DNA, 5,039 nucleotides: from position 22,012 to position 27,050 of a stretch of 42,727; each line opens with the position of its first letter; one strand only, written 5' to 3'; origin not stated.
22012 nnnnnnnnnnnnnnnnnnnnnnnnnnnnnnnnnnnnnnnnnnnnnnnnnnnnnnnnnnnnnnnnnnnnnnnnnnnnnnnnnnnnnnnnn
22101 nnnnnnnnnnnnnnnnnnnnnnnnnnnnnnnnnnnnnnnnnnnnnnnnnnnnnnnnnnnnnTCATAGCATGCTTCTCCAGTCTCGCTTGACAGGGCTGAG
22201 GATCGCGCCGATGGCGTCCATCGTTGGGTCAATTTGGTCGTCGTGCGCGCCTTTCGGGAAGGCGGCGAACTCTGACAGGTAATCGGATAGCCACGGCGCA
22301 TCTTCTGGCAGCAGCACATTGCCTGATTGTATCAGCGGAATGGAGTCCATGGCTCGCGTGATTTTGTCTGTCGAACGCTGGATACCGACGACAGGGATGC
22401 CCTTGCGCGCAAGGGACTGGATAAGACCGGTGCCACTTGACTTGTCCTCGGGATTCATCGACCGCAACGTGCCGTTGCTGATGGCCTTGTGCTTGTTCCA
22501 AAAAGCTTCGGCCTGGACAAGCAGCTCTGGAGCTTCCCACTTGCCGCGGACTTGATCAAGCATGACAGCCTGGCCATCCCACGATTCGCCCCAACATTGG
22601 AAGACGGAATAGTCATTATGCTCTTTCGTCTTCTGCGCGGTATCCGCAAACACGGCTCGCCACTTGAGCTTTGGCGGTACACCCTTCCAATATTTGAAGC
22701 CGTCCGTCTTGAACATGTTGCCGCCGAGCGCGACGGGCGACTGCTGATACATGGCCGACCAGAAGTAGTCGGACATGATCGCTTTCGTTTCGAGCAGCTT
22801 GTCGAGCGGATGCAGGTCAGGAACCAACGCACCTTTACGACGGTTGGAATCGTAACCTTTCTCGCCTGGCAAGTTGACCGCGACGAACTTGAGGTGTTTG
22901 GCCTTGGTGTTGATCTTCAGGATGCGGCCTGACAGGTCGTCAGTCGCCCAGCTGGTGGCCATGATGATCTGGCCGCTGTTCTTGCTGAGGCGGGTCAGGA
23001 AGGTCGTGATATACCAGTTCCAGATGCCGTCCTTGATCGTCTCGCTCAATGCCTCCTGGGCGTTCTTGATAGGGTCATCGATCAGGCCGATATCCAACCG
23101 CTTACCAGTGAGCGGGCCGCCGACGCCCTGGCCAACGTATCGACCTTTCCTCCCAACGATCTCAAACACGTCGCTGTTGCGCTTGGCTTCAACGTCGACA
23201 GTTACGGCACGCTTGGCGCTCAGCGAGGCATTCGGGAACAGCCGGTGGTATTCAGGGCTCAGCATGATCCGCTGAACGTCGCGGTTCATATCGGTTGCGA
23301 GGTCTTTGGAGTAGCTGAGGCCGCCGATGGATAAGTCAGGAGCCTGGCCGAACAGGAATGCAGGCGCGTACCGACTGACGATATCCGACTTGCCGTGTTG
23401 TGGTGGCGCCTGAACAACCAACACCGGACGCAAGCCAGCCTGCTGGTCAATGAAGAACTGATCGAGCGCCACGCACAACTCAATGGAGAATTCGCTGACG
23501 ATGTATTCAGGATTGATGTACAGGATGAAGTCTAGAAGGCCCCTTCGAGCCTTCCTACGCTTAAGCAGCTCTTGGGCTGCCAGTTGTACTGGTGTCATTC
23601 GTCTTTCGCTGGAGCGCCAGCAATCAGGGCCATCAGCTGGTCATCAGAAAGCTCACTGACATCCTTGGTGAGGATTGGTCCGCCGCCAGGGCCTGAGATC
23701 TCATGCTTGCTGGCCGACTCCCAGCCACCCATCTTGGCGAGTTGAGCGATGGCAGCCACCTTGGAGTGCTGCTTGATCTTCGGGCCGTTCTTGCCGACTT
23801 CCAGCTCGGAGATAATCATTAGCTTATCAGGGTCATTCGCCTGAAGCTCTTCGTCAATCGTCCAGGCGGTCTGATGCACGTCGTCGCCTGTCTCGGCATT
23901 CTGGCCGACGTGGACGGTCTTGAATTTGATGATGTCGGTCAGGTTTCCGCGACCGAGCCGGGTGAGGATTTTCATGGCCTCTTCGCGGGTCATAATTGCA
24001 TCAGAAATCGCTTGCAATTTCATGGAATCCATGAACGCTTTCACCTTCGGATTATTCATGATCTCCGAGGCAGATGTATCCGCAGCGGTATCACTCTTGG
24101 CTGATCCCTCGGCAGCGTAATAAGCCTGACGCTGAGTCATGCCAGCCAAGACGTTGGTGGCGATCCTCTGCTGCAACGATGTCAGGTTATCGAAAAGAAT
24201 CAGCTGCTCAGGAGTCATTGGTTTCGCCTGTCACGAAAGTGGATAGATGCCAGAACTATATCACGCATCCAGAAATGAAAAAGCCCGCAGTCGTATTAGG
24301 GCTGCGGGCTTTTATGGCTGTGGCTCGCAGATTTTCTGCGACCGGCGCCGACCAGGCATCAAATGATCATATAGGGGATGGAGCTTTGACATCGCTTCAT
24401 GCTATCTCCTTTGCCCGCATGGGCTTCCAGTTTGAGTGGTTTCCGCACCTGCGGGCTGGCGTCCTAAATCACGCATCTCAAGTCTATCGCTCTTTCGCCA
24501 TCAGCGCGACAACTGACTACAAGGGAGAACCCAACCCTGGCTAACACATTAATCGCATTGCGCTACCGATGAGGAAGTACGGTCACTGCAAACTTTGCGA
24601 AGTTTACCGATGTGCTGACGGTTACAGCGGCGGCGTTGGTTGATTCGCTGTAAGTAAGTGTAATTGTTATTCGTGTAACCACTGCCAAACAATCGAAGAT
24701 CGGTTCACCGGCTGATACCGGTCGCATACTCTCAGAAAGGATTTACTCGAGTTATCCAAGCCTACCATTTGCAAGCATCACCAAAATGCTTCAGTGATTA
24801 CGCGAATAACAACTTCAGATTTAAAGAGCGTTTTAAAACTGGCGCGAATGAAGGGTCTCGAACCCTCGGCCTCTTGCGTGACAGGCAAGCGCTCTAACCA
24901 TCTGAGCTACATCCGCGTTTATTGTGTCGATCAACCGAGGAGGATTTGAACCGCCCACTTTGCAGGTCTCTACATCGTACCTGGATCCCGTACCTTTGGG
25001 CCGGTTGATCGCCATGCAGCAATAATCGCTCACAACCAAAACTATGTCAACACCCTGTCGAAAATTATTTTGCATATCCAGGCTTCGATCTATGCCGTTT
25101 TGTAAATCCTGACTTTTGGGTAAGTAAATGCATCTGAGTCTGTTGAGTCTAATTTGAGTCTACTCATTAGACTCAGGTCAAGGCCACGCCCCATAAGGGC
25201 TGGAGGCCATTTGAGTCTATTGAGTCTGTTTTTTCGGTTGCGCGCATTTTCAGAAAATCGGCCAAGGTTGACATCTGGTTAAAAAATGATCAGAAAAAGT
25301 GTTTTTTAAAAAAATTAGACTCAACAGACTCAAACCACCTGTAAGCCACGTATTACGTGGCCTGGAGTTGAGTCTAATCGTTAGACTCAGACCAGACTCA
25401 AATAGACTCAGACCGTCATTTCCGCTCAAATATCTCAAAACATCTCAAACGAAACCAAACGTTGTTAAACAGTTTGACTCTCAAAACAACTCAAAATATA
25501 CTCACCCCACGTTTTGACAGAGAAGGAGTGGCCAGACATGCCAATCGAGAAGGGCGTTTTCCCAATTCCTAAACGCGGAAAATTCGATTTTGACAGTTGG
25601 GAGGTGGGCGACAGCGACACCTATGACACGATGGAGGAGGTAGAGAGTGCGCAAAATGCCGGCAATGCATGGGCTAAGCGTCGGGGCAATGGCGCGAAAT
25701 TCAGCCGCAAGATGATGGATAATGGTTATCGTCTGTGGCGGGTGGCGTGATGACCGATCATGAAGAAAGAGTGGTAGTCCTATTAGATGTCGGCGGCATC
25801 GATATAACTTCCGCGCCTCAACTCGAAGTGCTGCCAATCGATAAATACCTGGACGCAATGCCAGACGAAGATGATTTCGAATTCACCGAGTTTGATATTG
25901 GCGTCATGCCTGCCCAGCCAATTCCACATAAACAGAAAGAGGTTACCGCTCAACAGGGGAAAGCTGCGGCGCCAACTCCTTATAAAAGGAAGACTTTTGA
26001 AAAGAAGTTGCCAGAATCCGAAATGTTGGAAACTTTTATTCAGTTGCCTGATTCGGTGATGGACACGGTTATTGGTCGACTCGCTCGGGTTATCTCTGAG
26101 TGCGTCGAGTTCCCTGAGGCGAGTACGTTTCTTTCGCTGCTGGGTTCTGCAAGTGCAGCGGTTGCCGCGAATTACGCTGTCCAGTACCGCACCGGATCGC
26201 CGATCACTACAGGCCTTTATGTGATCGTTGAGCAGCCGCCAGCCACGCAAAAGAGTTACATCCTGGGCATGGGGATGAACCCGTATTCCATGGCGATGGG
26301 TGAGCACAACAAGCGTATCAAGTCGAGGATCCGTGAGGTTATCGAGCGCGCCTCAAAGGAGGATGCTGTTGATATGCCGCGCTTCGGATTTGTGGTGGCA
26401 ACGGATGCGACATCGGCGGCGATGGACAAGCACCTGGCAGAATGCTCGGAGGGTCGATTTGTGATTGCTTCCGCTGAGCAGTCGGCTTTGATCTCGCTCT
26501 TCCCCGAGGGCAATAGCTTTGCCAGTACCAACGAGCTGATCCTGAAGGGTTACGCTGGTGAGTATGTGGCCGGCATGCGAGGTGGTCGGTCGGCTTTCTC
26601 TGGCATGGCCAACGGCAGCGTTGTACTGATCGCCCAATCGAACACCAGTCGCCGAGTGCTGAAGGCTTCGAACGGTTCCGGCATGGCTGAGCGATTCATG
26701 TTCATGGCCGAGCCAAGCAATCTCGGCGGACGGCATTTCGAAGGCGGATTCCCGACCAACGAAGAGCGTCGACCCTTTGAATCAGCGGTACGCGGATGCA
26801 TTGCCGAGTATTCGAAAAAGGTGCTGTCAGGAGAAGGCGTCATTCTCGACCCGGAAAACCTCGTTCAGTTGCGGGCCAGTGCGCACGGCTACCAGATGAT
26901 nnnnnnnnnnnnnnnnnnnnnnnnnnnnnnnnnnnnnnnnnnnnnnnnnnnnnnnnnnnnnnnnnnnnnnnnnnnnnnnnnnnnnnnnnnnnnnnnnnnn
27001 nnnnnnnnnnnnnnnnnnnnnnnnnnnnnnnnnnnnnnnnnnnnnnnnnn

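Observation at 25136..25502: Twelve-copy GAGTCT iteron array with two palindromes around an AT-rich core, merging into the early promoter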

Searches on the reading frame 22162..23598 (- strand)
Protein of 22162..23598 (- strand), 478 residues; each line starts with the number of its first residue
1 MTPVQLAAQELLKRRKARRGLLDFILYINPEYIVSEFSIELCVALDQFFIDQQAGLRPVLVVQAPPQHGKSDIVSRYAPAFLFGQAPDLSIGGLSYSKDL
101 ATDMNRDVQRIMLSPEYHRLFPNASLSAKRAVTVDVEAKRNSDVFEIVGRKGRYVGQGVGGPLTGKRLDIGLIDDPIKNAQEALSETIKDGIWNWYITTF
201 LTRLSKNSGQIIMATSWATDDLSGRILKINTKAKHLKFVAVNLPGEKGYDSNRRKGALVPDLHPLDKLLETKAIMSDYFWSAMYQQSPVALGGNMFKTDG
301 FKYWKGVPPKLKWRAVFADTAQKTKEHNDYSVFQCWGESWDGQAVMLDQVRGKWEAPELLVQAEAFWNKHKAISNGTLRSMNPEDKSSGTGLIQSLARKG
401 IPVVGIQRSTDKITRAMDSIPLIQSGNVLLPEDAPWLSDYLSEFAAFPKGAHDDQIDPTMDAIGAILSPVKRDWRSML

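Call 8: search_protein_families(library=pfam, proteins=[window:22162-23598:-], max_evalue=0.01)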
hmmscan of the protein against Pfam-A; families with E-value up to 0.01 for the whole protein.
window:22162-23598:- (478 aa): 2 families
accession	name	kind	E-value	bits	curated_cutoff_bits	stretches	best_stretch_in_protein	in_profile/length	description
PF17289.8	Terminase_6C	-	1.6e-09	38.4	22.6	1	318-463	3-152/155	Terminase RNaseH-like domain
PF03237.21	Terminase_6N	-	1.9e-09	38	22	1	64-222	4-154/215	Terminase large subunit, T4likevirus-type, N-terminal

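Call 9: search_protein_families(library=phrogs, proteins=[window:22162-23598:-], max_evalue=0.001)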
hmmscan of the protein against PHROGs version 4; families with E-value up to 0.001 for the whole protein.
window:22162-23598:- (478 aa): 6 families
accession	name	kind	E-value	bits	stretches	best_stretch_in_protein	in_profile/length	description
phrog_38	-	head and packaging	4.2e-93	314.4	1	10-474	257-711/760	terminase large subunit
phrog_5573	-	head and packaging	4.9e-53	181.1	1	257-468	26-236/250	terminase large subunit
phrog_4758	-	head and packaging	4.7e-43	148.3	1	6-243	10-233/243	terminase large subunit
phrog_30251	-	head and packaging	7.2e-20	71.8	1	12-319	12-306/799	terminase large subunit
phrog_12171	-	head and packaging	3.7e-09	37.7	1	386-467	18-96/110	terminase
phrog_979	-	head and packaging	1.8e-08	34.5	1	292-466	412-599/642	terminase large subunit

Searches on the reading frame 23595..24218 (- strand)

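Call 8: search_protein_families(library=pfam, proteins=[window:23595-24218:-], max_evalue=0.01)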
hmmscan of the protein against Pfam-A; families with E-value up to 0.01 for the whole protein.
window:23595-24218:- (207 aa): 1 family
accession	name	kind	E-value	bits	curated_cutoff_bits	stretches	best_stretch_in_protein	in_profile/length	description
PF03592.21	Terminase_2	-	6.5e-14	53.2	26.1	1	12-166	1-130/141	Terminase small subunit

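Call 9: search_protein_families(library=phrogs, proteins=[window:23595-24218:-], max_evalue=0.001)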
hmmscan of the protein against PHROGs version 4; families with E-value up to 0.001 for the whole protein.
window:23595-24218:- (207 aa): 3 families
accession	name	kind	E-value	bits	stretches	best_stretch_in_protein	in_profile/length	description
phrog_51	-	head and packaging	1.1e-23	85.4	1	5-184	82-230/261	terminase small subunit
phrog_1595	-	head and packaging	4.6e-08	34.3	1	11-86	3-80/164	terminase small subunit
phrog_2606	-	head and packaging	1.8e-07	31.8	1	31-170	108-250/310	terminase small subunit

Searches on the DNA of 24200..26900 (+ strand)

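Call 6: search_dna_similar(query=window:24900-26900:+, collection=phages, mode=near, max_rows=30)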
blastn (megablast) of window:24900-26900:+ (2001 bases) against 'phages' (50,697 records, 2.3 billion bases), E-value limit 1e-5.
No match.

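Call 42: search_rna_families(source=window, start=24200, end=25600, threshold=evalue, max_evalue=1, show_alignments=2)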
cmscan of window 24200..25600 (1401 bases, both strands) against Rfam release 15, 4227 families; matches with E-value up to 1: 4.
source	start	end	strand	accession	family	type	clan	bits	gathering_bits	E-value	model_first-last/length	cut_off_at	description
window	24843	24916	-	RF00005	tRNA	Gene; tRNA;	CL00001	68.7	29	1.6e-14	1-71/71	no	tRNA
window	24279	24313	-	RF00506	Thr_leader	Cis-reg; leader;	-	20.8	55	0.44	83-113/118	no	Threonine operon leader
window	24930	25007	+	RF04354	Plastid-ycf2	Cis-reg;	-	19.3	65.7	0.65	1-75/75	no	Plastid-ycf2 5UTR RNA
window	24278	24424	+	RF02424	Bp2_287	Gene; sRNA;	-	16.9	70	0.41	1-174/174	no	Burkholderia sRNA Bp2_Cand287_SIPHT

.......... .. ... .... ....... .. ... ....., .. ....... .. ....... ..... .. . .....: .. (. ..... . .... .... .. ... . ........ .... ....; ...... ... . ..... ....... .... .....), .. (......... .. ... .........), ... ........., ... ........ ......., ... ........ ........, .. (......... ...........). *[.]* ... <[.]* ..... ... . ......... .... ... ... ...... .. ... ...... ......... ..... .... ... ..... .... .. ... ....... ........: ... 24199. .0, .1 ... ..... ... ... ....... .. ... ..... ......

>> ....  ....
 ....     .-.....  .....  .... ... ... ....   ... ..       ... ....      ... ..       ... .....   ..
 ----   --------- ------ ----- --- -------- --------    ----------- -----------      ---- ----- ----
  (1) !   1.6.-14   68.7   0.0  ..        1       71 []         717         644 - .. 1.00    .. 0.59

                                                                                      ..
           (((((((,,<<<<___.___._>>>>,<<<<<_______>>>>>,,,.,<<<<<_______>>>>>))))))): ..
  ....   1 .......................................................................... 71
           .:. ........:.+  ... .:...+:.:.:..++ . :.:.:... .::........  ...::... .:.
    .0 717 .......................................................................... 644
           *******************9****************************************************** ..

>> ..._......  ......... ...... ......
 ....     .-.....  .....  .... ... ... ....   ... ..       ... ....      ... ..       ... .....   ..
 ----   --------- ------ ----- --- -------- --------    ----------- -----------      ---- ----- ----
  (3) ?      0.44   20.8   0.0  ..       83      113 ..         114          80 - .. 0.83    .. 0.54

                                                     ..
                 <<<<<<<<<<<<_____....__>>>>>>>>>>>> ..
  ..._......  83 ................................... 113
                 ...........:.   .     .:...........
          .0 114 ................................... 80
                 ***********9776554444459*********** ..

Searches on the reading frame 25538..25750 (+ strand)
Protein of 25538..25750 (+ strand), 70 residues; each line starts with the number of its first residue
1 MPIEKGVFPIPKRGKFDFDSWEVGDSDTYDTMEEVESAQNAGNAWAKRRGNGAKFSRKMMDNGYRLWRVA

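Call 8: search_protein_families(library=pfam, proteins=[window:25538-25750:+], max_evalue=0.01)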
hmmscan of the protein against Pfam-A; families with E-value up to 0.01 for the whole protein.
window:25538-25750:+ (70 aa): 0 families

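Call 9: search_protein_families(library=phrogs, proteins=[window:25538-25750:+], max_evalue=0.001)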
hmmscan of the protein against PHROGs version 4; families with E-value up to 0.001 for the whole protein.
window:25538-25750:+ (70 aa): 0 families

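Call 35: find_homologous_proteins(query=window:25538-25750:+, max_evalue=0.001)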
Query window:25538-25750:+ (70 aa): 5 proteins with E <= 0.001 among 5 candidates.
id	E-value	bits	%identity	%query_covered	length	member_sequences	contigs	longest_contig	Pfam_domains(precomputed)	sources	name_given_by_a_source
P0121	3.9e-41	156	99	100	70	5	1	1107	-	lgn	-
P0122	6.5e-30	120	74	100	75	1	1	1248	-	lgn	-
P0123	1.3e-27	113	74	100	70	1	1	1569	-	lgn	-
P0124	4.2e-27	111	69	100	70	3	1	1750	-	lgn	-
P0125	6.2e-18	82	58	100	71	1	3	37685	-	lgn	-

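Call 38: search_solved_structures(query=A3, max_evalue=10)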
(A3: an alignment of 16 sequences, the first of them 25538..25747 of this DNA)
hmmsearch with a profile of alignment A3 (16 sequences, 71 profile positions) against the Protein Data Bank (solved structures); distinct sequences matched with E-value up to 10: 10.
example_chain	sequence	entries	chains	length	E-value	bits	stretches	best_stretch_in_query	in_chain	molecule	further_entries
8ec3_A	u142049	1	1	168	0.49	14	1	28-53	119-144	Fibronectin-binding protein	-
6sgz_J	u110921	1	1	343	1.1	12.8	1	19-44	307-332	ESX-3 secretion system protein EccC3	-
6umm_E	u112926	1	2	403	1.4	12.4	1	19-44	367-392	ESX-3 secretion system protein EccC3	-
6sgw_F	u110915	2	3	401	1.5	12.4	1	19-44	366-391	ESX-3 secretion system protein EccC3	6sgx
6lar_F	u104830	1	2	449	1.6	12.3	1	19-44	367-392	ESX-3 secretion system protein EccC3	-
1njj_A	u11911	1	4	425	1.7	12.2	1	14-33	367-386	ornithine decarboxylase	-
1f3t_A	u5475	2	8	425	1.7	12.2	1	14-33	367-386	ORNITHINE DECARBOXYLASE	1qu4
1szr_C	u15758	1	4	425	1.7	12.2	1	14-33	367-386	Ornithine decarboxylase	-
2tod_A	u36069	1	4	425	1.7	12.2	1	14-33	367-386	PROTEIN (ORNITHINE DECARBOXYLASE)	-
9hig_K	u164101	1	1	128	2.7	11.6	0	8-60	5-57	Small ribosomal subunit protein uS11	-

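Call 39: search_protein_families(library=pfam, alignment_id=A3, max_evalue=1)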
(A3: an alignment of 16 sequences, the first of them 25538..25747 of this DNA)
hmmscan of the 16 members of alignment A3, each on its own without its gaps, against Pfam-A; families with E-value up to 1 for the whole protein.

A. member 1, window:25538-25747:+ (70 aa): 0 families

B. families by the number of members that match (of 16 scanned): 5 families
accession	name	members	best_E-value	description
PF23978.1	DUF7303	7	6.4e-05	Family of unknown function (DUF7303)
PF24281.2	HVO_2928_N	2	0.022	HVO_2928, N-terminal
PF24405.1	Pua-like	1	0.023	Pua-like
PF24219.2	DUF7438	1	0.067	Family of unknown function (DUF7438)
PF22871.2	AimR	1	0.079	AimR transcriptional regulator-like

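Call 87: predict_structure(alignment_id=A4)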
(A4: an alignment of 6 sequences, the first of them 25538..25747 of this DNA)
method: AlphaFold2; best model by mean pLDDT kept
length: 70 residues; sequences in the alignment: 6
mean_pLDDT: 77.1   pTM: 0.60
mean pLDDT of the five models: 77.1, 76.0, 75.8, 75.3, 74.4
residues with pLDDT >= 90: 6; 70-90: 48; 50-70: 4; < 50: 12
segments of 3 or more residues with pLDDT < 50: 1-11
pLDDT, mean of each block of 10 residues (from residue 1): 40 64 86 88 87 88 87
secondary structure, 60 per line:
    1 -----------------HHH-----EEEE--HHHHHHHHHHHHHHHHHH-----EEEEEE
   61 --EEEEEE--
elements in order: E26-29 H32-49 E55-60 E63-68

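Call 91: fold_search(model_id=the predicted structure, library=pdb)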
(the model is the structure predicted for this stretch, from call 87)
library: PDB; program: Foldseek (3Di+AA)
matches with E <= 10: 295; with E <= 0.001: 0
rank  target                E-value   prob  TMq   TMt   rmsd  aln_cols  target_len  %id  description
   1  1yj7_A                7.9e-01  0.13  0.31  0.17   4.9        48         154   17  Crystal structure of enteropathogenic E.coli (EPEC) type III secretion system protein EscJ (released 2005-06-07)
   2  1mow_G                1.1e+00  0.63  0.52  0.17   1.7        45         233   16  E-DreI (released 2002-11-29)
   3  2dch                  1.3e+00  0.57  0.47  0.17   1.9        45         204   16  Crystal structure of archaeal intron-encoded homing endonuclease I-Tsp061I (released 2006-07-06)
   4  3ofe_B                1.3e+00  0.08  0.28  0.26   4.1        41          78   20  Structured Domain of Drosophila melanogaster Boca p41 2 2 Crystal form (released 2011-03-02)
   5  3ofe_A                1.4e+00  0.06  0.27  0.24   4.1        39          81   20  Structured Domain of Drosophila melanogaster Boca p41 2 2 Crystal form (released 2011-03-02)
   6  3ofg_B                1.7e+00  0.06  0.28  0.25   4.1        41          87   12  Structured Domain of Caenorhabditis elegans BMY-1 (released 2011-03-02)
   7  5i10                  2.0e+00  0.12  0.28  0.13   3.7        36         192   19  Crystal structure of spinosyn rhamnosyl 4'-O-methyltransferase spnh mutant T242Q from Saccharopolyspora Spinosa (released 2017-02-08)
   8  3zxq_A                2.0e+00  0.09  0.33  0.23   4.2        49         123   16  CRYSTAL STRUCTURE OF THE ATP-BINDING DOMAIN OF MYCOBACTERIUM TUBERCULOSIS DOST (released 2011-08-24)
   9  4cdz                  2.2e+00  0.12  0.28  0.13   3.7        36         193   19  Crystal Structure of Spinosyn Rhamnosyl 4'-O-Methyltransferase SpnH from Saccharopolyspora spinosa (released 2014-11-26)
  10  9ql9_B                2.2e+00  0.07  0.32  0.19   4.2        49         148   18  CA domain of LvrB from Leptospira in its apo form (released 2026-04-08)
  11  3ofg_A                2.2e+00  0.06  0.28  0.24   4.1        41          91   12  Structured Domain of Caenorhabditis elegans BMY-1 (released 2011-03-02)
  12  8zsa_C                2.3e+00  0.05  0.26  0.10   7.3        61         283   13  Crystal structure of 4VPMT2 (released 2025-03-19)
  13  4grs_C                2.5e+00  0.21  0.44  0.11   1.9        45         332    7  Crystal structure of a chimeric DAH7PS (released 2013-02-06)
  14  8fg6_B                2.5e+00  0.12  0.39  0.22   3.9        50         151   12  Design of amyloidogenic peptide traps (released 2024-03-20)
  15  8brp_A                2.5e+00  0.12  0.34  0.11   4.3        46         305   24  Peptide Arginase OspR from the cyanobacterium Kamptonema sp. (released 2023-03-01)
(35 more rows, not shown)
